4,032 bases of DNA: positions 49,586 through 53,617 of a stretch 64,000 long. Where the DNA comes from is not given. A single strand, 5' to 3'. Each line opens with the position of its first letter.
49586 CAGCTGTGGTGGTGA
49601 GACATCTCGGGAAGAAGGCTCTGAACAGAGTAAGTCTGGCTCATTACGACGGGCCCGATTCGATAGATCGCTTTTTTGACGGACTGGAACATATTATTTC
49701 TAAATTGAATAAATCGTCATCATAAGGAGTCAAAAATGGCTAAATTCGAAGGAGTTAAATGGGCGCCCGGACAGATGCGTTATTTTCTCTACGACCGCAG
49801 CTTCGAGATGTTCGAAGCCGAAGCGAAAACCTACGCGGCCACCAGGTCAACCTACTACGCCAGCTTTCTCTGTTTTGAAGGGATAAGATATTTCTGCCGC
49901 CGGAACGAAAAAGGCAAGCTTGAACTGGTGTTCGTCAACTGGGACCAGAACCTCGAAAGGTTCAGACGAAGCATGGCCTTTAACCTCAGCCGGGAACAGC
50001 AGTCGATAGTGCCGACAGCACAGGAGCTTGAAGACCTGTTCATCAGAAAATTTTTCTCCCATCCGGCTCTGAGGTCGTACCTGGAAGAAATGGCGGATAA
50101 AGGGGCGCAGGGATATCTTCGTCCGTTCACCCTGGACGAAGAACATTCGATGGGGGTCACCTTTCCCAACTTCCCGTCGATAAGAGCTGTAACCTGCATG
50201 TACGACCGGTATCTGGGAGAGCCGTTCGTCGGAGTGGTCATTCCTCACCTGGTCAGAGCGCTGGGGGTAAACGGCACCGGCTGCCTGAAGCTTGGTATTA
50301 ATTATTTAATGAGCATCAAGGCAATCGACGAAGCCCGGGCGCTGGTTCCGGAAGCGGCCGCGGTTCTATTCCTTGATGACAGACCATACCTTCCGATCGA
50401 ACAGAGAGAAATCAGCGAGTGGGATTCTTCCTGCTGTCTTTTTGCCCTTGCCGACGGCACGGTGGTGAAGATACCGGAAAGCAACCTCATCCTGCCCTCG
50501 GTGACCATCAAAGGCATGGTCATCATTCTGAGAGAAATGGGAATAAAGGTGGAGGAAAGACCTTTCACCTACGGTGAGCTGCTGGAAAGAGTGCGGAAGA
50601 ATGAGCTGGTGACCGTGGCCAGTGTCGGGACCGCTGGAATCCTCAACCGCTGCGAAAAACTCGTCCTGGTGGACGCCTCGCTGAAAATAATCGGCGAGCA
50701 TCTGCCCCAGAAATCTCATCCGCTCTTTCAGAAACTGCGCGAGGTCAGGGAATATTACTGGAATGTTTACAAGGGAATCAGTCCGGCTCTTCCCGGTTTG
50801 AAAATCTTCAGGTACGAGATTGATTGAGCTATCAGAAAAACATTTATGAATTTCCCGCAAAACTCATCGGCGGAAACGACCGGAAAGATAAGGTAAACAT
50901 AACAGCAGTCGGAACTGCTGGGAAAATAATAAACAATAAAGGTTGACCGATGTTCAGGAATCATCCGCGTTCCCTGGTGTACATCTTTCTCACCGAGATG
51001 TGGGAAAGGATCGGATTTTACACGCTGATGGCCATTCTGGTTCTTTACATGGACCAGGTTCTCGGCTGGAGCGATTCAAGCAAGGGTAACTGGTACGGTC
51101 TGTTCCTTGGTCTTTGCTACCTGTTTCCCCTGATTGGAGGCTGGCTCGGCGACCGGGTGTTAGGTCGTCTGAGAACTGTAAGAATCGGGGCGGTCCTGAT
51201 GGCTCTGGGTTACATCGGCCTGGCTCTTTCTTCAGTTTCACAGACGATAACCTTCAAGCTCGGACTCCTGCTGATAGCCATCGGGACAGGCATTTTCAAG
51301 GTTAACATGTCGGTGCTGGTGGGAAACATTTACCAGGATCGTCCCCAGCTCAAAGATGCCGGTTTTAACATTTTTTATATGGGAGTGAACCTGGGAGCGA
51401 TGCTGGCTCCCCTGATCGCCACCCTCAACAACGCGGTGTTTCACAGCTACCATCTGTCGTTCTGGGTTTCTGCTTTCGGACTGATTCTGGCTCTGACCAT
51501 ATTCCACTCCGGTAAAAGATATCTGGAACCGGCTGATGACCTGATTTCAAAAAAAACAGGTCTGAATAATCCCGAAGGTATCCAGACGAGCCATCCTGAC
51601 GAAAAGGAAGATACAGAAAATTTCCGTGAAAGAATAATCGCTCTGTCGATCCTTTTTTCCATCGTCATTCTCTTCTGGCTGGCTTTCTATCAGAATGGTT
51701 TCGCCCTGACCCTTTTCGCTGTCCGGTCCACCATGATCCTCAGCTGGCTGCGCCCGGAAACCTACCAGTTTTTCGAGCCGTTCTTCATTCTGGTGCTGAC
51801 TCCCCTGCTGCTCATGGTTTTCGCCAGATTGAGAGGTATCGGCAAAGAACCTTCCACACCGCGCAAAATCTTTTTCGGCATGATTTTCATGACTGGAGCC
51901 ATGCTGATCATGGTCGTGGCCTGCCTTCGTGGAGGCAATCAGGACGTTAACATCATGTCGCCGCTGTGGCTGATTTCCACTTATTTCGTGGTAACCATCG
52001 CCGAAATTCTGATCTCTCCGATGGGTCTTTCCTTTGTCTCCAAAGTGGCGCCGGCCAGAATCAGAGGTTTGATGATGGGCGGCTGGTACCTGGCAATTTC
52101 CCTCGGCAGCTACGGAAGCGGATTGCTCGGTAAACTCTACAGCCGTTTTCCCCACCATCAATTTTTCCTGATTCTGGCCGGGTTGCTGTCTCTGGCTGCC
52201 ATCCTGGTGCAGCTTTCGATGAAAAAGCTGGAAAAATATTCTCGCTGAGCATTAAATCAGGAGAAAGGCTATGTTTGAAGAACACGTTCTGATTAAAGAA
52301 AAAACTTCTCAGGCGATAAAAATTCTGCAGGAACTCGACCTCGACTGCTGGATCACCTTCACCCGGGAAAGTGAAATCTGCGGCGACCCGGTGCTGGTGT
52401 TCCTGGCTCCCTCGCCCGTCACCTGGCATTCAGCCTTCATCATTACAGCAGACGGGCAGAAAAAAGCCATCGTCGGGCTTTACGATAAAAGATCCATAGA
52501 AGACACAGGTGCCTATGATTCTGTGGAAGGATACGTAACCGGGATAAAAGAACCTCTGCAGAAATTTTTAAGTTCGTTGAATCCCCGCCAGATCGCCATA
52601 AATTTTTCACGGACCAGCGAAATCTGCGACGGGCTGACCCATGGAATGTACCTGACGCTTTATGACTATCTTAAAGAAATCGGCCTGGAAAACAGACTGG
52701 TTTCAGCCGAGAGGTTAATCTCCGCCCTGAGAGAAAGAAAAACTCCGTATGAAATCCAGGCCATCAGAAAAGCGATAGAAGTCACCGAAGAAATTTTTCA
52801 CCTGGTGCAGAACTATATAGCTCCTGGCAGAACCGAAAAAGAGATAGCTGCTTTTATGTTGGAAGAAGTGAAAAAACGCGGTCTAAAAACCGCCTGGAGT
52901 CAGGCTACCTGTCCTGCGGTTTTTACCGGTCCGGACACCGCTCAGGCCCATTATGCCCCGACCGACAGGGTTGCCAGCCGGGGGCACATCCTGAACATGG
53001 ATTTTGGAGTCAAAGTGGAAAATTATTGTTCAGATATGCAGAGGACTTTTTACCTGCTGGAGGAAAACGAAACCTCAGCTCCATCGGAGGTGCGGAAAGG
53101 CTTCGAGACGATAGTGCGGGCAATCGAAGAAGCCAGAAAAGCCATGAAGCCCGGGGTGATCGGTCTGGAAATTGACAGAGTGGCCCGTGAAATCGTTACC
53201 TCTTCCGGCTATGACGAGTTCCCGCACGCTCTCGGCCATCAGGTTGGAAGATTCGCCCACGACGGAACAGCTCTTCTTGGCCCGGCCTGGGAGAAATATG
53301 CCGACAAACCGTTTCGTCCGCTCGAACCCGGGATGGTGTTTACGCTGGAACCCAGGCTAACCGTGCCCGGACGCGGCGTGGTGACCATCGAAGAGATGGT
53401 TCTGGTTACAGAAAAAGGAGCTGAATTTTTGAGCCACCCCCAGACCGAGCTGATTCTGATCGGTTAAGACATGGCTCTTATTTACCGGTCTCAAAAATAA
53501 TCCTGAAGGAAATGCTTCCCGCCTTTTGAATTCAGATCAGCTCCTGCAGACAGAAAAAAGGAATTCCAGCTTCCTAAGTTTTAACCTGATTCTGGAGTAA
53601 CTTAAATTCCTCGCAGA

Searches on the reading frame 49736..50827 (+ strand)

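Call 13: search_protein_families(library=pfam, proteins=[window:49736-50827:+], max_evalue=0.001)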
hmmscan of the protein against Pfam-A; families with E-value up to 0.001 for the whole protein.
window:49736-50827:+ (363 aa): 1 family
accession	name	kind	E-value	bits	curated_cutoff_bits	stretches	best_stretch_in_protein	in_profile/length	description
PF01063.24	Aminotran_4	-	1.3e-06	28.9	28.5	1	46-284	2-204/223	Amino-transferase class IV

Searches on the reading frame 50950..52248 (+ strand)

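Call 61: search_protein_families(library=pfam, proteins=[window:50950-52248:+], max_evalue=0.0001)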
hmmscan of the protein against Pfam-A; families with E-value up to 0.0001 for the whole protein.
window:50950-52248:+ (432 aa): 2 families
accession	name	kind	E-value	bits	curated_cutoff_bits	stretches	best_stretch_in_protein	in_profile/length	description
PF00854.27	PTR2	-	1.4e-50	172.8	27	2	218-401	190-383/392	POT family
PF07690.21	MFS_1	-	7.3e-25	88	33.4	1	20-387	9-343/347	Major Facilitator Superfamily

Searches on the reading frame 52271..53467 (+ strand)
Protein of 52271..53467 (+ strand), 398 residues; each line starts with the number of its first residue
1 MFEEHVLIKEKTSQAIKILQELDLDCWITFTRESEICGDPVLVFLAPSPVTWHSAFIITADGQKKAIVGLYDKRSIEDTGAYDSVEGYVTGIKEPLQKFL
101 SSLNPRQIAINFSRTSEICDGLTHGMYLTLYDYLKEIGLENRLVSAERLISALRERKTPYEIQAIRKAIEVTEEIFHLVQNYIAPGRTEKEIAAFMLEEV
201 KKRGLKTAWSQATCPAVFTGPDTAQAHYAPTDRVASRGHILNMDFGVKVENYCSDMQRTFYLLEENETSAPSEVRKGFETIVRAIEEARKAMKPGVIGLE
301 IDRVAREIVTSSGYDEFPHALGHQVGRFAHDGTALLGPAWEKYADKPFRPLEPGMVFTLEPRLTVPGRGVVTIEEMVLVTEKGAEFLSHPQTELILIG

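Call 61: search_protein_families(library=pfam, proteins=[window:52271-53467:+], max_evalue=0.0001)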
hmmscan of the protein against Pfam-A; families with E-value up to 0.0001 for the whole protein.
window:52271-53467:+ (398 aa): 1 family
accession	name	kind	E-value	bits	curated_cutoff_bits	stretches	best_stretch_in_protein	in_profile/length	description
PF00557.29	Peptidase_M24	-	3e-49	168.1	23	1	164-381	2-208/208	Metallopeptidase family M24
